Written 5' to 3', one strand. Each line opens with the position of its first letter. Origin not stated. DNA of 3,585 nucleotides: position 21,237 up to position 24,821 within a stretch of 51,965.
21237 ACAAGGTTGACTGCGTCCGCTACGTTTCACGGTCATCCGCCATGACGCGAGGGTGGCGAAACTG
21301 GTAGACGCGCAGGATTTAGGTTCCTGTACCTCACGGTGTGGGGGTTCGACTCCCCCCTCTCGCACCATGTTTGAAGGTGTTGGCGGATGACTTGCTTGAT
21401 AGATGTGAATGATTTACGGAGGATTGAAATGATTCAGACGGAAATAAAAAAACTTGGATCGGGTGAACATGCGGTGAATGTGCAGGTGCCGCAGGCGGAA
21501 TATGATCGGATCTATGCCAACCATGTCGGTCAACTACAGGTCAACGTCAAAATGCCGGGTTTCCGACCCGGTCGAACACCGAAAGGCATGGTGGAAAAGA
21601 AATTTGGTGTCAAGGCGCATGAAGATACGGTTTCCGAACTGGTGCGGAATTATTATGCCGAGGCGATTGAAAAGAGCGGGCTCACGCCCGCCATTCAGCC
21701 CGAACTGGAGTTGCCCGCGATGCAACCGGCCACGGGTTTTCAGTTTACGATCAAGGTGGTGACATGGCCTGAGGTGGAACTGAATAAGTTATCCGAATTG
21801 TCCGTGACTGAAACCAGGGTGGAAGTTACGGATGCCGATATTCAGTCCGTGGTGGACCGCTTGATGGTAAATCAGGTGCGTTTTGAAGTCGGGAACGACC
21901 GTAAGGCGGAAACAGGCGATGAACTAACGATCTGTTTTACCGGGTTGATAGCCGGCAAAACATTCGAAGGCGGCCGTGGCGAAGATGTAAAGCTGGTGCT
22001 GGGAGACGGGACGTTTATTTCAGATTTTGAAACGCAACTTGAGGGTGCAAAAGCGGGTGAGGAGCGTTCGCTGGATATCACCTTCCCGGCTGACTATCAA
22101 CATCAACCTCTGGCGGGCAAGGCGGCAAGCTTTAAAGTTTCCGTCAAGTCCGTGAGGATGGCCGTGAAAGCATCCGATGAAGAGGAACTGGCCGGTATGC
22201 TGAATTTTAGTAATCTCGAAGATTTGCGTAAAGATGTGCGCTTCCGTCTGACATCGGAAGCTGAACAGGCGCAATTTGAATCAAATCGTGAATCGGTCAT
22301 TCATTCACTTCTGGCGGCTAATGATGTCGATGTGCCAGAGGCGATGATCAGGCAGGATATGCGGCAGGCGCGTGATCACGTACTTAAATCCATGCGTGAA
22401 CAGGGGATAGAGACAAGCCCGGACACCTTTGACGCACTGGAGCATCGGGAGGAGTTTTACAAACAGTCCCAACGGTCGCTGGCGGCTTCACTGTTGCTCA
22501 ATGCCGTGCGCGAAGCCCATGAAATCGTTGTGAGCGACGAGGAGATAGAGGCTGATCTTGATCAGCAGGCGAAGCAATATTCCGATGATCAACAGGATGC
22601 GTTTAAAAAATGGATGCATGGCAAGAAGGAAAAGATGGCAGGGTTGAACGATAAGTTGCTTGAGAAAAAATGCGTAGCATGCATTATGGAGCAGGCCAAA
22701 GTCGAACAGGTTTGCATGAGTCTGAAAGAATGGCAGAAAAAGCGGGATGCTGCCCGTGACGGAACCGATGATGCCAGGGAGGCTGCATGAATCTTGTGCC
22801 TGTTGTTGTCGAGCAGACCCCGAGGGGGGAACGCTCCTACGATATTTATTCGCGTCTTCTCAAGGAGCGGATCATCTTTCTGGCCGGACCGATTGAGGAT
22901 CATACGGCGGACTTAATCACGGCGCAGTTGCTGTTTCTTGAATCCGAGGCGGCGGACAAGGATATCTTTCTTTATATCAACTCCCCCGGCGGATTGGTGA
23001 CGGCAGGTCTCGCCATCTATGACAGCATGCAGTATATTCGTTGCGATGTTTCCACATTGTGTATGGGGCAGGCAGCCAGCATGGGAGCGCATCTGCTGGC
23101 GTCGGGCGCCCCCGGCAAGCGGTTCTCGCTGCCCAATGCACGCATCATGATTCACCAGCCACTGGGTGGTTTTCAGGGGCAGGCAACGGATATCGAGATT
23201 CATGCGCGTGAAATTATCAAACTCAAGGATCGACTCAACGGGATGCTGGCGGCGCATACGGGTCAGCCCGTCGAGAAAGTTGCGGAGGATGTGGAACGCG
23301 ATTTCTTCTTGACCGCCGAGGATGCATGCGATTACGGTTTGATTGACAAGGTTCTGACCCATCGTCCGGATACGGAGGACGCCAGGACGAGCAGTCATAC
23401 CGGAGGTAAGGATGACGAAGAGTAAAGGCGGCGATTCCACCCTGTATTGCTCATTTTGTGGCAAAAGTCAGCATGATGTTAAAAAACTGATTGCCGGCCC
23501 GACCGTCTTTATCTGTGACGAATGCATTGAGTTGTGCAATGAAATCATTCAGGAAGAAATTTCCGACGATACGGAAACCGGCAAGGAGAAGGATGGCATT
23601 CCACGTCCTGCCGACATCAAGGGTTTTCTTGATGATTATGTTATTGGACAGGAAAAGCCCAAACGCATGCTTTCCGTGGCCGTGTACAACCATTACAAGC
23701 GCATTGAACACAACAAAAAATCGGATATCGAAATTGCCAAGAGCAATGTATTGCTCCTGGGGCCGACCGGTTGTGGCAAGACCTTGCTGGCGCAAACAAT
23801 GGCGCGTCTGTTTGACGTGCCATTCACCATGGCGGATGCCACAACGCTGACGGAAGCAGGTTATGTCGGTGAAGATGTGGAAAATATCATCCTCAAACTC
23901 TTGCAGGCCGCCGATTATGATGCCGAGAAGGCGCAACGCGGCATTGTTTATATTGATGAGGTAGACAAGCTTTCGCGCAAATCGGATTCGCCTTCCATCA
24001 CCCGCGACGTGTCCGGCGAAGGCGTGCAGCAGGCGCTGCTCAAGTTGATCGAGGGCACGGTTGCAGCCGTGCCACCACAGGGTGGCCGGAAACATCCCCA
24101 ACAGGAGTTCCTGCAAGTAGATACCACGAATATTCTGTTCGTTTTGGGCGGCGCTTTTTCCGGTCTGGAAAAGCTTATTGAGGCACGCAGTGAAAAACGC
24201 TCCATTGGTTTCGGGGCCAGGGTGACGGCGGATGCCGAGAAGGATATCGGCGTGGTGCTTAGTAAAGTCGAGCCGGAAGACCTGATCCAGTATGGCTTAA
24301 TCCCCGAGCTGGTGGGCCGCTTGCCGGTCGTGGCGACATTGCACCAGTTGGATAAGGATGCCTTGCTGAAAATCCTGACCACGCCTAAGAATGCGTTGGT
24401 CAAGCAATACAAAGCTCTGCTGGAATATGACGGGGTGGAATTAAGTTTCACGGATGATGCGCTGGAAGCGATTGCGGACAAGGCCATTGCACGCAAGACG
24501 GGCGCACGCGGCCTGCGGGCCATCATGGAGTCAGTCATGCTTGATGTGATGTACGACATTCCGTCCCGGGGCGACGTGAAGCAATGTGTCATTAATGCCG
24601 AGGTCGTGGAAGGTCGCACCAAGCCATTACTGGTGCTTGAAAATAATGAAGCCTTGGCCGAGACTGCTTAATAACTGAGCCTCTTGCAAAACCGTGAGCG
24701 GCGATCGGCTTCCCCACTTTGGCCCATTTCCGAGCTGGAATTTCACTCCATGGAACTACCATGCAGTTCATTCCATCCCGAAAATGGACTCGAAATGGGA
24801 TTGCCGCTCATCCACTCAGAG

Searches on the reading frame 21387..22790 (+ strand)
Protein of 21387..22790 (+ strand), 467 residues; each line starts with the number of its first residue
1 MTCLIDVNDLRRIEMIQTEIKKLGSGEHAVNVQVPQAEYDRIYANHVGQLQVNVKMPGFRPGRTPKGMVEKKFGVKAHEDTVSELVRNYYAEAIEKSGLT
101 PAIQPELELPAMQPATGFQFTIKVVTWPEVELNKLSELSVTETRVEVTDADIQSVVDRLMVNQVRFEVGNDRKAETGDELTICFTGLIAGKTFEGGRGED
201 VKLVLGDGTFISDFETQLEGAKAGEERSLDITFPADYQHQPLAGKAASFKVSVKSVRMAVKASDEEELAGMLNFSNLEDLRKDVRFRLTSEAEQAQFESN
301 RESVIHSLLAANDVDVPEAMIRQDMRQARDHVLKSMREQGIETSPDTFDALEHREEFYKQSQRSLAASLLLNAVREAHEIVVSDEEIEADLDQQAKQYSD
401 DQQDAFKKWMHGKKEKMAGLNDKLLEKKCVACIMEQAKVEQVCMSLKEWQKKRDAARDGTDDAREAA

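Call 32: search_protein_families(library=pfam, proteins=[window:21387-22790:+], max_evalue=0.0001)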
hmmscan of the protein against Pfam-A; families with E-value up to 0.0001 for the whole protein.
window:21387-22790:+ (467 aa): 3 families
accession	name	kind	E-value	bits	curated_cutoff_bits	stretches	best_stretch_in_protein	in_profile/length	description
PF05697.18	Trigger_N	-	1.2e-32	113.7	22.2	1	17-159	2-144/144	Bacterial trigger factor protein (TF)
PF05698.19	Trigger_C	-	2.9e-23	83.1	22.7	1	277-434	2-161/162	Bacterial trigger factor protein (TF) C-terminus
PF00254.34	FKBP_C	-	1.1e-14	54.9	21.1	1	171-253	2-93/94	FKBP-type peptidyl-prolyl cis-trans isomerase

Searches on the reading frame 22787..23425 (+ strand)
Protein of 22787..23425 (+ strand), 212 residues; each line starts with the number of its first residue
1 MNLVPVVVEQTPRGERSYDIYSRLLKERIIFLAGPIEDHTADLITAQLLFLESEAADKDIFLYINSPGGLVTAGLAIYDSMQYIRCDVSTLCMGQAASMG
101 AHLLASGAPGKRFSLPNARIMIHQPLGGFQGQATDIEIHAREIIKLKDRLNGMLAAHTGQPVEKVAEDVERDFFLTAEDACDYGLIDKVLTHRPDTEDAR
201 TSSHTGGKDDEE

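Call 32: search_protein_families(library=pfam, proteins=[window:22787-23425:+], max_evalue=0.0001)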
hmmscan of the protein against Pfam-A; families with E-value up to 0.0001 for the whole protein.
window:22787-23425:+ (212 aa): 1 family
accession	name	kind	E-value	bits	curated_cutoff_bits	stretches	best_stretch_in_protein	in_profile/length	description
PF00574.28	CLP_protease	-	1.2e-85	286.5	20.2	1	13-192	2-181/182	Clp protease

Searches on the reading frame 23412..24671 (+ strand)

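Call 32: search_protein_families(library=pfam, proteins=[window:23412-24671:+], max_evalue=0.0001)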
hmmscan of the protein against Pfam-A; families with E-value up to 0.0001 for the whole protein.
window:23412-24671:+ (419 aa): 7 families
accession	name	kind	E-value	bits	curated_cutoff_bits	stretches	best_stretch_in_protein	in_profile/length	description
PF07724.20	AAA_2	-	2.4e-30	106.2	27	1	110-306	3-165/166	AAA domain (Cdc48 subfamily)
PF06689.19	zf-C4_ClpX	-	5.6e-20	71.4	27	1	12-48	2-39/39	ClpX C4-type zinc finger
PF00004.35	AAA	-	2.7e-15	57.4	21.2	1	113-230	1-99/131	ATPase family associated with various cellular activities (AAA)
PF10431.15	ClpB_D2-small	-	8.3e-14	51.8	21.9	1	313-391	1-75/81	C-terminal, D2-small domain, of ClpB protein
PF07728.20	AAA_5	-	9.1e-07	29.4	22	1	112-189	1-80/139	AAA domain (dynein-related subfamily)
PF05496.18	RuvB_N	-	1.3e-05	25.4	27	1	73-190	6-99/159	Holliday junction DNA helicase RuvB P-loop domain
PF01078.27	Mg_chelatase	-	8.1e-05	22.6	20.3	0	106-134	15-46/207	Magnesium chelatase, subunit ChlI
